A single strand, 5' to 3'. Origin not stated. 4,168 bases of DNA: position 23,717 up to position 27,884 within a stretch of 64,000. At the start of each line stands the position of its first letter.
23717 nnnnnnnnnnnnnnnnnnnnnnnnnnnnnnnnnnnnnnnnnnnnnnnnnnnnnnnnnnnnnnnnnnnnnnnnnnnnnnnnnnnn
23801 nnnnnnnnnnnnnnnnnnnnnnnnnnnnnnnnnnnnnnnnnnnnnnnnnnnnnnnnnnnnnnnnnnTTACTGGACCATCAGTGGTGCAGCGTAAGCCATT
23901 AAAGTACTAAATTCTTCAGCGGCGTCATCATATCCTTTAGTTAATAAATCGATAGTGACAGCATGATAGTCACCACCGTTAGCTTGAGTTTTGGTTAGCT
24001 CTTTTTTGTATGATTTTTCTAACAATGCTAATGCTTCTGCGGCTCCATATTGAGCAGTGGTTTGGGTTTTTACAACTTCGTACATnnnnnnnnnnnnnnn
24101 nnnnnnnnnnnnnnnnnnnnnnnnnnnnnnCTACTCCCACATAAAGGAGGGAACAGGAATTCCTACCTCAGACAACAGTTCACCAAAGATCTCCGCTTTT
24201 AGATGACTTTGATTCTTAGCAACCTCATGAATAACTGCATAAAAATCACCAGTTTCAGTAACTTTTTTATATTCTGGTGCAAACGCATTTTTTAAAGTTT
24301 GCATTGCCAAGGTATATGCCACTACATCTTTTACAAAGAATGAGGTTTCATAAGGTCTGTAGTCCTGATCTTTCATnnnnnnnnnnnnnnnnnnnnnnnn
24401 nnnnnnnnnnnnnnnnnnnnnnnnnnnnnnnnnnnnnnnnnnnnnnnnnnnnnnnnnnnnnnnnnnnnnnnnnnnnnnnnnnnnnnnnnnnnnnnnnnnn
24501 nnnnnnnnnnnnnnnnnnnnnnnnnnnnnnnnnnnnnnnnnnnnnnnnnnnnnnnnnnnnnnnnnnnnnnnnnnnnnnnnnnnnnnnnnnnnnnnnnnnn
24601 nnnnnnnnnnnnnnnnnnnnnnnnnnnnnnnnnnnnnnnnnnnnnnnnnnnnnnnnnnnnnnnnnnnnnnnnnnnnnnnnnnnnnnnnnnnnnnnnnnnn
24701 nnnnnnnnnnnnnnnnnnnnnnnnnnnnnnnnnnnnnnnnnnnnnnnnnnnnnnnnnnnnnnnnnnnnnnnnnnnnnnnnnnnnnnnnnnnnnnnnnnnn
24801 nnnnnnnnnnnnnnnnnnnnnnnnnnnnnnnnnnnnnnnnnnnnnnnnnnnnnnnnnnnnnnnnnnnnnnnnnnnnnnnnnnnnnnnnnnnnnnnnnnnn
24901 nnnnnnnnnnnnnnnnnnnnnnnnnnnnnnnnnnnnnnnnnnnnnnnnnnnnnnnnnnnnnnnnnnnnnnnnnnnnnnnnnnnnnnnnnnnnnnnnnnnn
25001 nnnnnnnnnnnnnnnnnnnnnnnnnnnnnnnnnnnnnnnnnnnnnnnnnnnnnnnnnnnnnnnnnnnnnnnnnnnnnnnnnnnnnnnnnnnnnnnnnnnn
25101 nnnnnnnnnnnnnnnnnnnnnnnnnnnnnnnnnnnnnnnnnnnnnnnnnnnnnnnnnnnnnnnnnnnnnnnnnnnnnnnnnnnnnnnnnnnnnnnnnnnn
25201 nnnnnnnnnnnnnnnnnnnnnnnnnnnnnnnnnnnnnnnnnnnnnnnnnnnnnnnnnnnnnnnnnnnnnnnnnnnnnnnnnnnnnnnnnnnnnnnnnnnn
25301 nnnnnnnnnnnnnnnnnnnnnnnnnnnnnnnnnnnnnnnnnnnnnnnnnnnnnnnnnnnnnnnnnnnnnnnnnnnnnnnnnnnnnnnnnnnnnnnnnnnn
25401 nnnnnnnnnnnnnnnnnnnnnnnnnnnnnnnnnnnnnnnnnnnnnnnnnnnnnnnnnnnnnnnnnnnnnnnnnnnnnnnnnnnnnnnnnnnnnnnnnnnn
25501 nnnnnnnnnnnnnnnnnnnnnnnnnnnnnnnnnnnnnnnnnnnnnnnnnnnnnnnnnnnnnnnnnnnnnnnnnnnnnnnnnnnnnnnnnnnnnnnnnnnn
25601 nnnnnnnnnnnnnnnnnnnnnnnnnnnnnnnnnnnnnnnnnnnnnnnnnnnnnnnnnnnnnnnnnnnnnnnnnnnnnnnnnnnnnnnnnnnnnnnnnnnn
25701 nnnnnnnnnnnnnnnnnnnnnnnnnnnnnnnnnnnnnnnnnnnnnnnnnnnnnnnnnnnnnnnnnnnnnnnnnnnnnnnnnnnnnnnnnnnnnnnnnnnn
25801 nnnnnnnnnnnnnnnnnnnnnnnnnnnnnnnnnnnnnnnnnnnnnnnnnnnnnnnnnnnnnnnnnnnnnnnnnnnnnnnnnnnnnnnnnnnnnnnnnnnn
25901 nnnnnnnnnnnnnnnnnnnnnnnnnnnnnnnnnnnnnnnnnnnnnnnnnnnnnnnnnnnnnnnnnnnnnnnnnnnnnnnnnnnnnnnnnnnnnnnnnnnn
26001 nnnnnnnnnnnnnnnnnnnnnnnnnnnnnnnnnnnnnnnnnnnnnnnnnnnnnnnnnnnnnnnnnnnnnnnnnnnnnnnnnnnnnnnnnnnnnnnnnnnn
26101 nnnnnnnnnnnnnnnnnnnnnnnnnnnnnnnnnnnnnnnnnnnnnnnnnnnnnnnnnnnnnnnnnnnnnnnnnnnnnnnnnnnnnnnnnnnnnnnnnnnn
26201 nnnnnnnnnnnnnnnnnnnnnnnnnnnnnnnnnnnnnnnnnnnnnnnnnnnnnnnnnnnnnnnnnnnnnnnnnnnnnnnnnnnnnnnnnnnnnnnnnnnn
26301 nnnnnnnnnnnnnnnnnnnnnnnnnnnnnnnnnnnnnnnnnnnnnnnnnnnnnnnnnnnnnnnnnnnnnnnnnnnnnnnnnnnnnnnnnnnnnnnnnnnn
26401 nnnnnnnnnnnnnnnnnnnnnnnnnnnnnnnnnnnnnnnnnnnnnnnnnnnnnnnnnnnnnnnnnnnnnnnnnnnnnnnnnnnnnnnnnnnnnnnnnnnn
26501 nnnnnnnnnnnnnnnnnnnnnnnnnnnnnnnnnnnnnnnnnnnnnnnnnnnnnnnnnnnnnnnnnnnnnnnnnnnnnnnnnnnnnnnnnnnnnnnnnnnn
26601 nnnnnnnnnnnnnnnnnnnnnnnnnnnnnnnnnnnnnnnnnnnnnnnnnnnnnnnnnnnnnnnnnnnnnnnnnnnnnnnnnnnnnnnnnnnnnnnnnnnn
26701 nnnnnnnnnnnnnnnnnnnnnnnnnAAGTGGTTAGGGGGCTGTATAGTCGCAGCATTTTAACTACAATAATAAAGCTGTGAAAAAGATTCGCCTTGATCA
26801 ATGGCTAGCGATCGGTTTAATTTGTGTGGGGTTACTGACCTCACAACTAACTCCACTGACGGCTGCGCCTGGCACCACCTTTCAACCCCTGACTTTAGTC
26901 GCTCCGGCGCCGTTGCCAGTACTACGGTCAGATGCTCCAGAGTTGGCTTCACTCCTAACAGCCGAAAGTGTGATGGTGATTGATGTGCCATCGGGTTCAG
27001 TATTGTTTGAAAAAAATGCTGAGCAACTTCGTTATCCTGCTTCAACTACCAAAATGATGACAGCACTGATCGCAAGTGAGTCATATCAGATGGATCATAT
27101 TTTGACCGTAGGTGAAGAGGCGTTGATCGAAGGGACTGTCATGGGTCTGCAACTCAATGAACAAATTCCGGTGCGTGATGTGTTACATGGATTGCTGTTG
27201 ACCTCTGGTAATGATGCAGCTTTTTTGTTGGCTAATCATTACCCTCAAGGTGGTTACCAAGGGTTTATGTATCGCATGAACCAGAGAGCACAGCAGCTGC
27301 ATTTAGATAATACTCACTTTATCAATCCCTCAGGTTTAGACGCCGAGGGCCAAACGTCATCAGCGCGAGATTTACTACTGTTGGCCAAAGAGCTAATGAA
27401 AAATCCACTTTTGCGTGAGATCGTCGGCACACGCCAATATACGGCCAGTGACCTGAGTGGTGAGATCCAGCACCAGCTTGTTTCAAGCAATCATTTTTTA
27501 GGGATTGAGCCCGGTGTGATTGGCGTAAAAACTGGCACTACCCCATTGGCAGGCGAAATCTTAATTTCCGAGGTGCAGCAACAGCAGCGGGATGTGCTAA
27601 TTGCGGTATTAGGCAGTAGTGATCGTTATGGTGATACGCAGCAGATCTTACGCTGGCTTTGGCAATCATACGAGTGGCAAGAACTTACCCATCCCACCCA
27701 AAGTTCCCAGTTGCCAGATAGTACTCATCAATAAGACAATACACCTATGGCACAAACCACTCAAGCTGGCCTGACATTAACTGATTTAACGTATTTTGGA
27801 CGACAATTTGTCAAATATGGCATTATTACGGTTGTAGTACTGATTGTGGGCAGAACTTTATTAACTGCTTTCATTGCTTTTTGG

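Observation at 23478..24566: Candidate novel riboswitch/attenuator leader controlling an islet of three tiny genes, two of them paralogous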

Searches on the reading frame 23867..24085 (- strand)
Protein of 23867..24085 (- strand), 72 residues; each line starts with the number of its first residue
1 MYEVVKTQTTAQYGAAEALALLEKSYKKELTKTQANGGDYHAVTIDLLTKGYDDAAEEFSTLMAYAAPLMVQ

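Call 9: search_protein_families(library=pfam, proteins=[window:23867-24085:-], max_evalue=10)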
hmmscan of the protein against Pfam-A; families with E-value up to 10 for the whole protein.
window:23867-24085:- (72 aa): 0 families

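Call 10: search_protein_families(library=phrogs, proteins=[window:23867-24085:-], max_evalue=10)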
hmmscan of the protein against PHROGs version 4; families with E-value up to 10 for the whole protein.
window:23867-24085:- (72 aa): 1 family
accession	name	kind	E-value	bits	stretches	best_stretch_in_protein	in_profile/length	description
phrog_4345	-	unknown function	0.093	13.9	1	32-53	44-65/69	-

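Call 12: search_protein_families(library=ncbifam, proteins=[window:23867-24085:-], max_evalue=1)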
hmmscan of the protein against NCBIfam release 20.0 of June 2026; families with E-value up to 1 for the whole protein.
window:23867-24085:- (72 aa): 0 families

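Call 20: search_protein_families(library=padloc, proteins=[window:23867-24085:-], max_evalue=1)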
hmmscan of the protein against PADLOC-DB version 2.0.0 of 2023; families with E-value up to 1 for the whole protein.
window:23867-24085:- (72 aa): 0 families

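Call 47: search_solved_structures(query=window:23870-24085:-, max_evalue=10)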
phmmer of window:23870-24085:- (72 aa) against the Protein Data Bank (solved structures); distinct sequences matched with E-value up to 10: 47.
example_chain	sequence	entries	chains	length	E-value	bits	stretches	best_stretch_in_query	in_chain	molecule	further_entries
7mcd_A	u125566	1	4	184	0.013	19.3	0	13-57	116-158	AI-designed TIM-barrel F15C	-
4le3_A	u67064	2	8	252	0.15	16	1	29-60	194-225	Beta-glucanase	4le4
4kky_X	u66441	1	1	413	0.45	14.5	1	12-56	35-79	Camphor 5-monooxygenase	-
4jws_A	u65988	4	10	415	0.45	14.5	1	12-56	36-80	Camphor 5-monooxygenase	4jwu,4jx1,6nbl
5ik1_A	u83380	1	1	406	0.62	14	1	12-56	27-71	Camphor 5-monooxygenase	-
2m56_A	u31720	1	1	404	0.63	14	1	12-56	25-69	Camphor 5-monooxygenase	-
3fwi_A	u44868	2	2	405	0.63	14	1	12-56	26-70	Camphor 5-monooxygenase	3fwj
3fwf_A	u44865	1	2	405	0.64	14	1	12-56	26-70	Camphor 5-monooxygenase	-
3fwg_A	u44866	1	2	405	0.64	14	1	12-56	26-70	Camphor 5-monooxygenase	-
2a1o_A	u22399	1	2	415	0.64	14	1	12-56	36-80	Cytochrome P450-cam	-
5wk7_A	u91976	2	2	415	0.64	14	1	12-56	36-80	Camphor 5-monooxygenase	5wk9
2h7r_A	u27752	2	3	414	0.64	14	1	12-56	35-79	Cytochrome P450-cam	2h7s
1gjm_A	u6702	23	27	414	0.64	14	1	12-56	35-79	CYTOCHROME P450-CAM | Cytochrome P450CAM | CYTOCHROME P450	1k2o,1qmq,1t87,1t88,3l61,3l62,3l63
2a1m_A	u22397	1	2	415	0.64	14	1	12-56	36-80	Cytochrome P450-cam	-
2cp4_A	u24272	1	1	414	0.64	14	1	12-56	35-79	CYTOCHROME P450-CAM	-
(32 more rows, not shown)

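Call 53: find_homologous_proteins(query=window:23870-24085:-, max_evalue=0.1)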
Query window:23870-24085:- (72 aa): 1 proteins with E <= 0.1 among 1 candidates.
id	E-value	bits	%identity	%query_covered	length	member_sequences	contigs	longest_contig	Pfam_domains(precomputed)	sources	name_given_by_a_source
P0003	5.0e-38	145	100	100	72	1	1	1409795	-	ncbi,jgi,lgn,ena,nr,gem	ncbi:MAG TPA: hypothetical protein VD999_05145 [Vitreimonas sp.]|nr:hypothetical protein [Vitreimona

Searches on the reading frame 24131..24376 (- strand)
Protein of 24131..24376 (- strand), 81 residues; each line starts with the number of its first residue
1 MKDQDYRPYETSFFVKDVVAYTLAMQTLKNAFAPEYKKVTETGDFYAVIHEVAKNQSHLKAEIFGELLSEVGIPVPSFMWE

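Call 9: search_protein_families(library=pfam, proteins=[window:24131-24376:-], max_evalue=10)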
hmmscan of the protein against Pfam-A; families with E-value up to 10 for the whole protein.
window:24131-24376:- (81 aa): 1 family
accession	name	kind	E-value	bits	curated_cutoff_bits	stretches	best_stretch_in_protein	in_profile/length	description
PF08684.15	ocr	-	0.15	13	25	1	21-70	10-58/101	DNA mimic ocr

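Call 10: search_protein_families(library=phrogs, proteins=[window:24131-24376:-], max_evalue=10)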
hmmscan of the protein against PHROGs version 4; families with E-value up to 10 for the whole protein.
window:24131-24376:- (81 aa): 1 family
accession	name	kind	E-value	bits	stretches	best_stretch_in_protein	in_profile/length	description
phrog_19226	-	unknown function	0.24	12.6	0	5-24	56-75/95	-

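Call 12: search_protein_families(library=ncbifam, proteins=[window:24131-24376:-], max_evalue=1)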
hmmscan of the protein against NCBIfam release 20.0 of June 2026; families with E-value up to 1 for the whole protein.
window:24131-24376:- (81 aa): 0 families

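Call 15: find_homologous_proteins(query=window:24134-24376:-, max_evalue=0.01)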
Query window:24134-24376:- (81 aa): 1 proteins with E <= 0.01 among 1 candidates.
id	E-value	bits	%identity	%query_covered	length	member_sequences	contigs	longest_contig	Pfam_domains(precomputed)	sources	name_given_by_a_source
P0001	3.7e-47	175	100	100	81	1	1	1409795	-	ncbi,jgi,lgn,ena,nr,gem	ncbi:MAG TPA: hypothetical protein VD999_05150 [Vitreimonas sp.]|nr:hypothetical protein [Vitreimona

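Call 18: find_encoding_contigs(protein=P0001, flank=10000, max_places=10)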
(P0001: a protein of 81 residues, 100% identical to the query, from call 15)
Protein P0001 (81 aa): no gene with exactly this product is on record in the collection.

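Call 20: search_protein_families(library=padloc, proteins=[window:24131-24376:-], max_evalue=1)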
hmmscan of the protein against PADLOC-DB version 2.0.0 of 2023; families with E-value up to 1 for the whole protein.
window:24131-24376:- (81 aa): 0 families

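Call 36: find_related_loci(query=window:24134-24376:-, collection=viral_contigs, flank=5000)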
Query window:24134-24376:- (81 aa) in viral_contigs; peptide patterns used: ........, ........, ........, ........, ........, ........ (x = any residue, [..] = any of these).
10 stretches matched a pattern, but none encodes a relative of the query by tblastn (E <= 1e-3).

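Call 38: search_dna_similar(query=window:24134-24376:-, collection=phages, mode=protein, max_evalue=1)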
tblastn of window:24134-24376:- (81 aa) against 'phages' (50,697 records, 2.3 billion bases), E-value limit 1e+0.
No match.

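Call 45: search_solved_structures(query=window:24134-24376:-, max_evalue=10)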
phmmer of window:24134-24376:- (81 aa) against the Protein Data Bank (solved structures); distinct sequences matched with E-value up to 10: 0.

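Call 48: predict_structure(protein=window:24134-24376:-)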
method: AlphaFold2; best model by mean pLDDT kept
length: 81 residues; sequences in the alignment: 1
mean_pLDDT: 62.9   pTM: 0.42
mean pLDDT of the five models: 62.9, 61.7, 60.2, 59.2, 58.8
residues with pLDDT >= 90: 0; 70-90: 18; 50-70: 51; < 50: 12
segments of 3 or more residues with pLDDT < 50: 6-13
pLDDT, mean of each block of 10 residues (from residue 1): 48 53 72 70 69 66 69 60 43
secondary structure, 60 per line:
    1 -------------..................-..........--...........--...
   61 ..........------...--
elements in order: H14-31 H33-42 H45-55 H58-70

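Call 60: search_protein_representatives(protein=window:24134-24376:-)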
Query: 81 residues. Proteins with E-value up to 0.001 (for the whole library): 1; up to 1e-10: 1; up to 1e-30: 1. The best 1 are listed.
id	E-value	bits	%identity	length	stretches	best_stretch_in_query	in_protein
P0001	1.2e-47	175.1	100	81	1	1-81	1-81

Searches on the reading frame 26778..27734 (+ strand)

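Call 33: search_protein_families(library=ncbifam, proteins=[window:26778-27734:+], max_evalue=0.00001)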
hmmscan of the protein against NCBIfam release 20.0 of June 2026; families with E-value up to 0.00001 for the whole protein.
window:26778-27734:+ (318 aa): 7 families
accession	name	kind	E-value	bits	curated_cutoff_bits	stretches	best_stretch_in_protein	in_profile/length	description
NF008668.0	PRK11669.1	equivalog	7.6e-34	117.2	294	1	59-293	40-279/316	D-alanyl-D-alanine endopeptidase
NF008489.0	PRK11397.1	equivalog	8.5e-32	110.3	610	1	60-305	35-290/389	serine-type D-Ala-D-Ala carboxypeptidase DacD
NF008059.0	PRK10793.1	equivalog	2.5e-31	108.8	694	1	60-299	44-293/403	D-alanyl-D-alanine carboxypeptidase DacA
NF007445.0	PRK10001.1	equivalog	1.7e-28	99.5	765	1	59-299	36-286/400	serine-type D-Ala-D-Ala carboxypeptidase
NF000471.1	vanY_of_D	exception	9e-28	97.5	625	1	42-291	79-348/354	transpeptidase-like D-Ala-D-Ala carboxypeptidase VanY-D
NF038258.2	PBP4_Staph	exception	5.7e-18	64.9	500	1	45-268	23-268/366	penicillin-binding protein PBP4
NF038273.1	strep_PBP3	exception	7.7e-16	58.1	490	1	60-309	26-303/407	D-alanyl-D-alanine carboxypeptidase PBP3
